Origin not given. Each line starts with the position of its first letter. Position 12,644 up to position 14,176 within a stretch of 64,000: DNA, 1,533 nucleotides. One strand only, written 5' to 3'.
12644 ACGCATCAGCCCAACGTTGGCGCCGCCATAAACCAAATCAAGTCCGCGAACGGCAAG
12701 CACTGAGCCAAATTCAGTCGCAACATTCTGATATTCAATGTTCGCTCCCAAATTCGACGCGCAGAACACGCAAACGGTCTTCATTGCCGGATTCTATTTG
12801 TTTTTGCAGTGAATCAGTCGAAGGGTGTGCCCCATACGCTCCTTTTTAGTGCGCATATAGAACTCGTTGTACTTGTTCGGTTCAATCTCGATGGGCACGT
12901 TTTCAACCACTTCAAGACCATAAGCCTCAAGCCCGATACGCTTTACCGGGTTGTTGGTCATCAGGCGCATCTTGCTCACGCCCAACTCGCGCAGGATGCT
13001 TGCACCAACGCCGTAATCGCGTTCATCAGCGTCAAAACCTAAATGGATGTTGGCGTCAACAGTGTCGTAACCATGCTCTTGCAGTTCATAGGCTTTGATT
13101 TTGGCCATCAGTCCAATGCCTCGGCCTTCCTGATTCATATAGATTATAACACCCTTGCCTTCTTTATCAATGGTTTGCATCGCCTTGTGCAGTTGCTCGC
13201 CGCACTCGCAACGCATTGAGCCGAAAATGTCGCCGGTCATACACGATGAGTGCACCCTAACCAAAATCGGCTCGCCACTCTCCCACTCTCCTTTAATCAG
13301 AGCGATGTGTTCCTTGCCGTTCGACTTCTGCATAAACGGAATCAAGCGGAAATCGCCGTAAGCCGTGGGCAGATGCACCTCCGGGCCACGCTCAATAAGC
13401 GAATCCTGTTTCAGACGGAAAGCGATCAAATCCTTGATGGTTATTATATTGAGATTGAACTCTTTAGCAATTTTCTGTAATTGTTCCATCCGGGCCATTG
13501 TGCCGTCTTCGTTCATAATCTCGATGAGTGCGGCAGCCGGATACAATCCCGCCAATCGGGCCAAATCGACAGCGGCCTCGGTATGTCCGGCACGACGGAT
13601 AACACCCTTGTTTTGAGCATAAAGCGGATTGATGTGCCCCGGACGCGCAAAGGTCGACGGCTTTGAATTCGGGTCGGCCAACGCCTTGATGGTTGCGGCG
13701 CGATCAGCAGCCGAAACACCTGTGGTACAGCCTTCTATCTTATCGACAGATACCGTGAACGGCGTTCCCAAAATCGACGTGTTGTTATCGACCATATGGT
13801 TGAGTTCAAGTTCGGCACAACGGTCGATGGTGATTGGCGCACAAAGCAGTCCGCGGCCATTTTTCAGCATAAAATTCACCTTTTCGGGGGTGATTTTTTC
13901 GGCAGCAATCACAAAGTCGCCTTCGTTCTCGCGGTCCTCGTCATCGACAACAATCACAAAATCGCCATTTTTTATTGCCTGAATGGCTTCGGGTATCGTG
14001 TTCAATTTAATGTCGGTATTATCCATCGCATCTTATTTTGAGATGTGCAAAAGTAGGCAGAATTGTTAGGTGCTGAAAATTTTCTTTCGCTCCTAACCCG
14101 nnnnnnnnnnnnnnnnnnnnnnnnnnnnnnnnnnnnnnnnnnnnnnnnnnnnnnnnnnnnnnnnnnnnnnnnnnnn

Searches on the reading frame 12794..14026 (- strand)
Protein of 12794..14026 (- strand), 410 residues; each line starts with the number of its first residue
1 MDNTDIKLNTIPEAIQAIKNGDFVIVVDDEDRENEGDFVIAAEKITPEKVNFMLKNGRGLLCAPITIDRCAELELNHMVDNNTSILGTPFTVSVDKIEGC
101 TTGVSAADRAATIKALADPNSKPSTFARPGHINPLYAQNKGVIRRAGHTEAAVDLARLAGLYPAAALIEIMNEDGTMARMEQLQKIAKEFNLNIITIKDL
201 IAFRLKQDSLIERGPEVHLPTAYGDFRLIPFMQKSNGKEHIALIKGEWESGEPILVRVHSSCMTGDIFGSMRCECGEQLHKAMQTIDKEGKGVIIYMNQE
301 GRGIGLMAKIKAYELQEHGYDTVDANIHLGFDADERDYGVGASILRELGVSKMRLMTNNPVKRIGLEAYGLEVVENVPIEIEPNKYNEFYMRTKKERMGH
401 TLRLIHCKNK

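Call 3: search_protein_families(library=pfam, proteins=[window:12794-14026:-])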
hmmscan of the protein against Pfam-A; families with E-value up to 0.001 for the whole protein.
window:12794-14026:- (410 aa): 2 families
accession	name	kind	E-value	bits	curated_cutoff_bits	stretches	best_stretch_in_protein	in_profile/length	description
PF00926.24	DHBP_synthase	-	5.3e-84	280.9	26.4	1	13-202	2-190/191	3,4-dihydroxy-2-butanone 4-phosphate synthase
PF00925.25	GTP_cyclohydro2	-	1.7e-73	246.1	23.3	1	216-378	5-165/165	GTP cyclohydrolase II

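Call 89: list_cluster_members(proteins=[window:12794-14026:-, window:58754-60565:-, window:6707-7987:+, window:19292-20590:-])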
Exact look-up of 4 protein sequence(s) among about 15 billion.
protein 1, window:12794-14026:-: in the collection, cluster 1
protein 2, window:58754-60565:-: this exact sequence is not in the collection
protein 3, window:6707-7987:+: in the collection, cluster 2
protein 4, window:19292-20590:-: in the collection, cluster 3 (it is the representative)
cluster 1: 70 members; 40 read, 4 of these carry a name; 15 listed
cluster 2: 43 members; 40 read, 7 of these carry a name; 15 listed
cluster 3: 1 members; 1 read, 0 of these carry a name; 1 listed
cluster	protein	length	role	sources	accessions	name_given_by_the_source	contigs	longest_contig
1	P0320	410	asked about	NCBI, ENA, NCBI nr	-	-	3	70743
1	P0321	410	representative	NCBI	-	-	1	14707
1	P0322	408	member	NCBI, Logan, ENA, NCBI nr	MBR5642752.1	MAG: bifunctional 3,4-dihydroxy-2-butanone-4-phosphate synthase/GTP cyclohydrolase II ... | bifunctional 3,4-dihydroxy-2-butanone-4-phosphate synthase/GTP cyclohydrolase II ...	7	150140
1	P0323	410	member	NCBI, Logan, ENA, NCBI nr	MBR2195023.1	MAG: bifunctional 3,4-dihydroxy-2-butanone-4-phosphate synthase/GTP cyclohydrolase II ... | bifunctional 3,4-dihydroxy-2-butanone-4-phosphate synthase/GTP cyclohydrolase II ...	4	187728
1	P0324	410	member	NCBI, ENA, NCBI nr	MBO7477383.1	MAG: bifunctional 3,4-dihydroxy-2-butanone-4-phosphate synthase/GTP cyclohydrolase II ... | bifunctional 3,4-dihydroxy-2-butanone-4-phosphate synthase/GTP cyclohydrolase II ...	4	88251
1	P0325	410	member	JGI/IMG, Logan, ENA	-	3,4-dihydroxy 2-butanone 4-phosphate synthase/GTP cyclohydrolase II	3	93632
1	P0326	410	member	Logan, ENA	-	-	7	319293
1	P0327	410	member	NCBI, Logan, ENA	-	-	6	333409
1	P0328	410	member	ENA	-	-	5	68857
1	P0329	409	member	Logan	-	-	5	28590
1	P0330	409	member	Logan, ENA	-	-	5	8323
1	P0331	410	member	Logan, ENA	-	-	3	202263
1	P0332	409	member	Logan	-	-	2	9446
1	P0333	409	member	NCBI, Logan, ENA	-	-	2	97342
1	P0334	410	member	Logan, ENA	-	-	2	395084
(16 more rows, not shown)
